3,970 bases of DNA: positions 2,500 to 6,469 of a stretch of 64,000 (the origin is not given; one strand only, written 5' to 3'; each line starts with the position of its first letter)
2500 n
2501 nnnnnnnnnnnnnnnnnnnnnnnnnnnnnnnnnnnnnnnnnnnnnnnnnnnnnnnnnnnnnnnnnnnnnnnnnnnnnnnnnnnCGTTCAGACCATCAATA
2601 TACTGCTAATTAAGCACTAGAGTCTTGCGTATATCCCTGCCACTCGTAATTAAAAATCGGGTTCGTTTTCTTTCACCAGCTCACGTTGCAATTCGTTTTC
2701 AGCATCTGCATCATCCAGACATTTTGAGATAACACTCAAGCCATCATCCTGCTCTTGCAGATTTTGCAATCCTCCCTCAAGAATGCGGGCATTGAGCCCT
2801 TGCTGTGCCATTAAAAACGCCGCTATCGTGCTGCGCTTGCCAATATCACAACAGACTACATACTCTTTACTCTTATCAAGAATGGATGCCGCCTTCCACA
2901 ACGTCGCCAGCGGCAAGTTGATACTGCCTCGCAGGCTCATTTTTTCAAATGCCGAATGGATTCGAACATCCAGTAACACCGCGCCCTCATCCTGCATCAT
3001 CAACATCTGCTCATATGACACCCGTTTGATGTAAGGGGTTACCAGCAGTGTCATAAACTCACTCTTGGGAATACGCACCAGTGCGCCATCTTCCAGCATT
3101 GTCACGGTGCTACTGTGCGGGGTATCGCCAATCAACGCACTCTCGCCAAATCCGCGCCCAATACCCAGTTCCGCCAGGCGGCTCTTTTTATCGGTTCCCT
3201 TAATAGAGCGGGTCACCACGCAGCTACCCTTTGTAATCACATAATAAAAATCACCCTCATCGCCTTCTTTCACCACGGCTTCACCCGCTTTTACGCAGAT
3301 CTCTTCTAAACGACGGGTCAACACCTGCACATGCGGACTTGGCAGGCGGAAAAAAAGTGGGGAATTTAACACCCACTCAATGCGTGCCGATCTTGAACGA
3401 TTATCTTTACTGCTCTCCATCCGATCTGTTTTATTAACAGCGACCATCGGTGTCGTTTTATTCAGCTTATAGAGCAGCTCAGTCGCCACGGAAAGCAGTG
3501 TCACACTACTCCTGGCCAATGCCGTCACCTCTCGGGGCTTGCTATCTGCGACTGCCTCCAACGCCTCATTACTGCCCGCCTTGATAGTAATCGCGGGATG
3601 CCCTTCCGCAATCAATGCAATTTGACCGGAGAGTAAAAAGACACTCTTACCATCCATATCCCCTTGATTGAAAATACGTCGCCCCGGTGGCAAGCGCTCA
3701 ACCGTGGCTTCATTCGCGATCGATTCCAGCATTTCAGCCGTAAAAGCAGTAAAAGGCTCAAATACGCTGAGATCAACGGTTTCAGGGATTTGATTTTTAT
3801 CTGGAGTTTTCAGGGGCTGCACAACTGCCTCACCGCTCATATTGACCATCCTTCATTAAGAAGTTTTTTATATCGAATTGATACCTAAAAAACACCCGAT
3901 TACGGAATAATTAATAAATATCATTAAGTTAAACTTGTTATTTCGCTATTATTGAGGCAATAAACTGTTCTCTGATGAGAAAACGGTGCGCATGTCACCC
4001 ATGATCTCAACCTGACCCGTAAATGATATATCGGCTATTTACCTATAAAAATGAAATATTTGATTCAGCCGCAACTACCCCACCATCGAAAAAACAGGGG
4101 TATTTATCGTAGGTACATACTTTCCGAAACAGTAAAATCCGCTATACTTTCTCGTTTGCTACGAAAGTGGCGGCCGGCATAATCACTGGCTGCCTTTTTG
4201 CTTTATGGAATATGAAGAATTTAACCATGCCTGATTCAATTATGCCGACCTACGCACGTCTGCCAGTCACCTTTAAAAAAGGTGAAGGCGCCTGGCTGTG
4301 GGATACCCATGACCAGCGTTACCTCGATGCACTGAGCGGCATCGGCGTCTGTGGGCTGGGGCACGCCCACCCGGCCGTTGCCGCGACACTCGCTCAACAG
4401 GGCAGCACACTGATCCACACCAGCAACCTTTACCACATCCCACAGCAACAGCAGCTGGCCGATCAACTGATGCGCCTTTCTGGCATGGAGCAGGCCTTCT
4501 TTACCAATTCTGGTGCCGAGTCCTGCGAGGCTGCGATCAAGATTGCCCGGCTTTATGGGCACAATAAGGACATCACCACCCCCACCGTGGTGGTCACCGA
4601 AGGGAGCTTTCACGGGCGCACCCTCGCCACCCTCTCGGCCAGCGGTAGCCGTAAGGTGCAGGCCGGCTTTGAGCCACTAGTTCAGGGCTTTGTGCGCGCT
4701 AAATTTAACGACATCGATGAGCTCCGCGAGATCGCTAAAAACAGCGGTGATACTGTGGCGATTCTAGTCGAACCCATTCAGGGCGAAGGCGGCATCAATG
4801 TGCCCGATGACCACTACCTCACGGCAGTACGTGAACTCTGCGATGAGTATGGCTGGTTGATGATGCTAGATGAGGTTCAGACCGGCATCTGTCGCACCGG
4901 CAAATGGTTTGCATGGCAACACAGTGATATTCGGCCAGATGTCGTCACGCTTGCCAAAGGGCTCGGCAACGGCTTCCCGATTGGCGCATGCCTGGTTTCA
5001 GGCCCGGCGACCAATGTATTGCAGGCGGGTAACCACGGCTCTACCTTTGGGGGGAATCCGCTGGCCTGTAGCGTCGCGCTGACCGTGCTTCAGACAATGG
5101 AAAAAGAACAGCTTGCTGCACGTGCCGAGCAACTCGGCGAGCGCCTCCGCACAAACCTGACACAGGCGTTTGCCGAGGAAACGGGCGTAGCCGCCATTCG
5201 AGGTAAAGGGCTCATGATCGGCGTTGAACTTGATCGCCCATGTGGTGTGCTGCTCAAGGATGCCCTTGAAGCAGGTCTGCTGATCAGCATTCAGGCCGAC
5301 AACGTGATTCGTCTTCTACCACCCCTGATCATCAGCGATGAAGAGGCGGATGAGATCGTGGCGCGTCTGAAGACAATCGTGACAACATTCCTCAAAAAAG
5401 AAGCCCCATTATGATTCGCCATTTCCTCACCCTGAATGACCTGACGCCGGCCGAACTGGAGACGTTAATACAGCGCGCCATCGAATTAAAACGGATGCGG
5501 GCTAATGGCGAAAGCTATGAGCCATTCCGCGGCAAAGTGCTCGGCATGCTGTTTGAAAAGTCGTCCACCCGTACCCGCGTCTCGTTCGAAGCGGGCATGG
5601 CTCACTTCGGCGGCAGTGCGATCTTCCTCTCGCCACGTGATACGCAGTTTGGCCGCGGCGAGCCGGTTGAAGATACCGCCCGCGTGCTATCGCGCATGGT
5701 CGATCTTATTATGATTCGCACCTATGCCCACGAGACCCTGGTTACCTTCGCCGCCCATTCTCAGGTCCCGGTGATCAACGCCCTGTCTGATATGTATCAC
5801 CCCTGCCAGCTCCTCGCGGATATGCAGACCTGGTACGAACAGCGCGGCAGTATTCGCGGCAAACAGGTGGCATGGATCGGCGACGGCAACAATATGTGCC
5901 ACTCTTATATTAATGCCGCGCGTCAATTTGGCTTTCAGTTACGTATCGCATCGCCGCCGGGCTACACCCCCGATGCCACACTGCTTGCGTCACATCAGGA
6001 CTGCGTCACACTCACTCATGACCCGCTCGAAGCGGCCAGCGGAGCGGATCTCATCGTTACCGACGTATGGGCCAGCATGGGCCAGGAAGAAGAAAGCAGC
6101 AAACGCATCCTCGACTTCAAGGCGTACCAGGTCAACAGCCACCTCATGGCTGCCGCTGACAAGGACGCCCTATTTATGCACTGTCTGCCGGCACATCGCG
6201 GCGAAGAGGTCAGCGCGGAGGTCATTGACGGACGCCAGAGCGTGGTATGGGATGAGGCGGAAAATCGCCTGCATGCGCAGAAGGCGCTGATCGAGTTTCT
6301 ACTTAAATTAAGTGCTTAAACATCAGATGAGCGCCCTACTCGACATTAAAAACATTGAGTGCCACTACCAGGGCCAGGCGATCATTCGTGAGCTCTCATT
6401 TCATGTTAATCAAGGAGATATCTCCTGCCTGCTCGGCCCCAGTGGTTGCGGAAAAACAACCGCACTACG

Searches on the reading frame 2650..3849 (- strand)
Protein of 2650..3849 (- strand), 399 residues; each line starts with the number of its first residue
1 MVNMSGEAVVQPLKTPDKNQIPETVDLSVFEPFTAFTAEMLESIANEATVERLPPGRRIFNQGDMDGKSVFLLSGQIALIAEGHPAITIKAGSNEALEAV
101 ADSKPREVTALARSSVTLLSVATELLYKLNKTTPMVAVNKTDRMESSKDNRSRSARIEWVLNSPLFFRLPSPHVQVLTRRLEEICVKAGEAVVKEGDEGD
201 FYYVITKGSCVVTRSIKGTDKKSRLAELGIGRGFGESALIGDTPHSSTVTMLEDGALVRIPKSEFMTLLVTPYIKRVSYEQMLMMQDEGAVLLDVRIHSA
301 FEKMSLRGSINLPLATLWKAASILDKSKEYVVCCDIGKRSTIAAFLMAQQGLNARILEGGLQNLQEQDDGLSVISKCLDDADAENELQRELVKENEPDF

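Call 91: search_protein_families(library=pfam, proteins=[window:2650-3849:-], max_evalue=0.001)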
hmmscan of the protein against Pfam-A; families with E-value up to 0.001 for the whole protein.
window:2650-3849:- (399 aa): 2 families
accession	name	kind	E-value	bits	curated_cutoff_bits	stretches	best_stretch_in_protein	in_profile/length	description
PF00027.35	cNMP_binding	-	7.1e-22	77.6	27.5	2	186-269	4-86/89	Cyclic nucleotide-binding domain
PF00581.25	Rhodanese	-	1.9e-12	47.9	22.2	1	284-366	8-101/102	Rhodanese-like domain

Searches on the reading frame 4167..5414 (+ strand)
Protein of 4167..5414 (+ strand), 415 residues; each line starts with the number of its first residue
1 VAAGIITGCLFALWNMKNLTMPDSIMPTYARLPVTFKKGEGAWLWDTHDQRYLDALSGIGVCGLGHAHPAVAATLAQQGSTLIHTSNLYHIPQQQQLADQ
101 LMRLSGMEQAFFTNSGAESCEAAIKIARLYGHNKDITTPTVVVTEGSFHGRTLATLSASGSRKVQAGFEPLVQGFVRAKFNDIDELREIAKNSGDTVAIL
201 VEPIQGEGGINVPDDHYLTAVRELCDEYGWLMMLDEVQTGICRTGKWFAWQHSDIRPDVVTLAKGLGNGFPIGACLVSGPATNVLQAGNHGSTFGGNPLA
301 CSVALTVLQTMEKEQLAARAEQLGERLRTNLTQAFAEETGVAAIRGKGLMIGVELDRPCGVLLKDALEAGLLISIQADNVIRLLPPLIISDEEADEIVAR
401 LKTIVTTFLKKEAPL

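Call 53: search_protein_families(library=ncbifam, proteins=[window:4167-5414:+], max_evalue=0.000001)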
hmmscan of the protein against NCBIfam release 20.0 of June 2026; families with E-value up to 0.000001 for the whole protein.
window:4167-5414:+ (415 aa): 69 families (the best 25 are shown)
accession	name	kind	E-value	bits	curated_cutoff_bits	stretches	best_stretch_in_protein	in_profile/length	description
TIGR00707.1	argD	subfamily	2.9e-138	460.8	410.05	1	25-405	2-380/381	acetylornithine/succinylornithine family transaminase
NF002325.0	PRK01278.1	subfamily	1.9e-137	458.1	372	1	23-410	4-391/395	acetylornithine transaminase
NF002874.0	PRK03244.1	equivalog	1.1e-131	439.4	457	1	22-408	15-395/399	acetylornithine transaminase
NF002797.0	PRK02936.1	equivalog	2.1e-119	398.7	496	1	24-407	3-379/385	acetylornithine transaminase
NF003468.0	PRK05093.1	subfamily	5.6e-106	354.6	522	1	20-409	11-403/405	acetylornithine/succinyldiaminopimelate transaminase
TIGR03246.1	arg_catab_astC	subfamily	6.1e-105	351.4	609.95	1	23-408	8-396/397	acetylornithine/succinylornithine family transaminase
TIGR01885.1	Orn_aminotrans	equivalog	8.3e-103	344.2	378.4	1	28-403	15-399/402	ornithine--oxo-acid transaminase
NF009047.0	PRK12381.1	subfamily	1.6e-98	330.2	630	1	23-412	12-404/406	bifunctional succinylornithine transaminase/acetylornithine transaminase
NF003273.0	PRK04260.1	equivalog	1.7e-98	329.7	616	1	27-405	6-375/376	acetylornithine transaminase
NF003397.0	PRK04612.1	equivalog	1.6e-97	326.9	735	1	21-410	11-406/408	acetylornithine transaminase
NF004426.0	PRK05769.1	equivalog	4.3e-96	322.4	552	2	195-406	221-438/441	acetyl ornithine aminotransferase family protein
NF002985.0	PRK03715.1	equivalog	9e-96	320.9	568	1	23-407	9-393/395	acetylornithine transaminase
NF003145.0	PRK04073.1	equivalog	8.6e-93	311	656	1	28-405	18-395/396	ornithine--oxo-acid transaminase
NF005993.0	PRK08117.1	subfamily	1.6e-90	303.8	574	2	177-409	189-431/433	aspartate aminotransferase family protein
NF053554.1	prodigi_MAP_PigE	equivalog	2.1e-88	297.6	850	1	34-357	402-729/837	prodigiosin MAP biosynthesis aminotransferase PigE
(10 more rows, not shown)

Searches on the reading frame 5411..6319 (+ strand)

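Call 53: search_protein_families(library=ncbifam, proteins=[window:5411-6319:+], max_evalue=0.000001)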
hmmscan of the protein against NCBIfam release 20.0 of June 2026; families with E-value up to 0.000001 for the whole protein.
window:5411-6319:+ (302 aa): 16 families
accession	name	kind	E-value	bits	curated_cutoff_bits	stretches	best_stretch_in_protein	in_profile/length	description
NF001986.0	PRK00779.1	subfamily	4.3e-141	469.5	306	1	2-299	5-305/307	ornithine carbamoyltransferase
TIGR00658.1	orni_carb_tr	equivalog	5e-119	397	280.85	1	3-298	1-303/304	ornithine carbamoyltransferase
TIGR04384.1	putr_carbamoyl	exception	7.2e-86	288.3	500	1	4-298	1-307/330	putrescine carbamoyltransferase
NF011380.0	PRK14805.1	equivalog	5.8e-83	278.4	421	1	3-298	2-300/302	ornithine carbamoyltransferase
NF003286.0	PRK04284.1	subfamily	2.1e-67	227.6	515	1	3-294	7-326/332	ornithine carbamoyltransferase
NF009213.0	PRK12562.1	subfamily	2.7e-60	204.5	559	1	3-265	7-281/334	ornithine carbamoyltransferase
NF011379.0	PRK14804.1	equivalog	3.6e-53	180.7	373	1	2-298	6-309/311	ornithine carbamoyltransferase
NF002470.0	PRK01713.1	equivalog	3.4e-50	171.4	545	1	3-265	8-281/334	ornithine carbamoyltransferase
NF003384.0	PRK04523.1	equivalog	1.1e-48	166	288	1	2-299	3-334/336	N-acetylornithine carbamoyltransferase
NF002032.1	PRK00856.1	equivalog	5e-45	154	263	1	3-297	1-296/297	aspartate carbamoyltransferase catalytic subunit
TIGR00670.1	asp_carb_tr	equivalog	7.1e-44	150.1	236.95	1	3-298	1-303/304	aspartate carbamoyltransferase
NF008853.0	PRK11891.1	equivalog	2.7e-23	82.3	560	1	15-262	101-359/430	aspartate carbamoyltransferase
NF010387.0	PRK13814.1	equivalog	2.3e-18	66.2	660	1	4-298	7-303/310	aspartate carbamoyltransferase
NF006046.0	PRK08192.1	equivalog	5.7e-18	65.3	512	1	4-166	8-178/339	aspartate carbamoyltransferase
NF005538.0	PRK07200.1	equivalog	8e-17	61.3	453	1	5-272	24-343/396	knotted carbamoyltransferase YgeW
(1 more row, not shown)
